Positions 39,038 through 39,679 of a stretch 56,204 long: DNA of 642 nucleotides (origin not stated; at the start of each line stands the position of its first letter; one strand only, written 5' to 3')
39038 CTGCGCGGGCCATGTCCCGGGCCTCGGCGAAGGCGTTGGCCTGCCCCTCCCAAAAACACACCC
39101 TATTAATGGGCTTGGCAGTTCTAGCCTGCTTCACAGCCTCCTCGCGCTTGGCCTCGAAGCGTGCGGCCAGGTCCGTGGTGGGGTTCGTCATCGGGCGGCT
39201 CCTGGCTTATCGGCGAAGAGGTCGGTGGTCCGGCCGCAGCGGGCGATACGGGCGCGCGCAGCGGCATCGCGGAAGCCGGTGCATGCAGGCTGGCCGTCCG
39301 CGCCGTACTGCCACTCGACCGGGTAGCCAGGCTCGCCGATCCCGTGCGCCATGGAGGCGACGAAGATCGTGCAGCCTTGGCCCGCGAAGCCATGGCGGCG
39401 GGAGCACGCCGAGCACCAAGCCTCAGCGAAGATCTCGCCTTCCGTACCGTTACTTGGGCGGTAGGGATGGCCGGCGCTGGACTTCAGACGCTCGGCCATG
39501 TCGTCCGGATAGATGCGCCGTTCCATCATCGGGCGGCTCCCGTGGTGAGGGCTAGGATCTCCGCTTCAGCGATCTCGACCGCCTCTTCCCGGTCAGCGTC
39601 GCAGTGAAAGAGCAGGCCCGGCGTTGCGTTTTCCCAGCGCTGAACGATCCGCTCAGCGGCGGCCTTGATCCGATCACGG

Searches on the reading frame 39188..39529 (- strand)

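Call 60: search_protein_families(library=pfam, proteins=[window:39188-39529:-], max_evalue=0.01)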
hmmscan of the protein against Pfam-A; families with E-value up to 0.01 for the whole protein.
window:39188-39529:- (113 aa): 0 families

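Call 78: search_protein_families(library=phrogs, proteins=[window:39188-39529:-], max_evalue=0.0001)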
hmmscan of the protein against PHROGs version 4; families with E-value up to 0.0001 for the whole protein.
window:39188-39529:- (113 aa): 2 families
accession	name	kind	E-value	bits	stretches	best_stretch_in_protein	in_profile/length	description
phrog_6074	-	unknown function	2.3e-09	38.2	1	21-97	9-85/106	-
phrog_13210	-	unknown function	3.9e-09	37.5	1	22-88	102-173/203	-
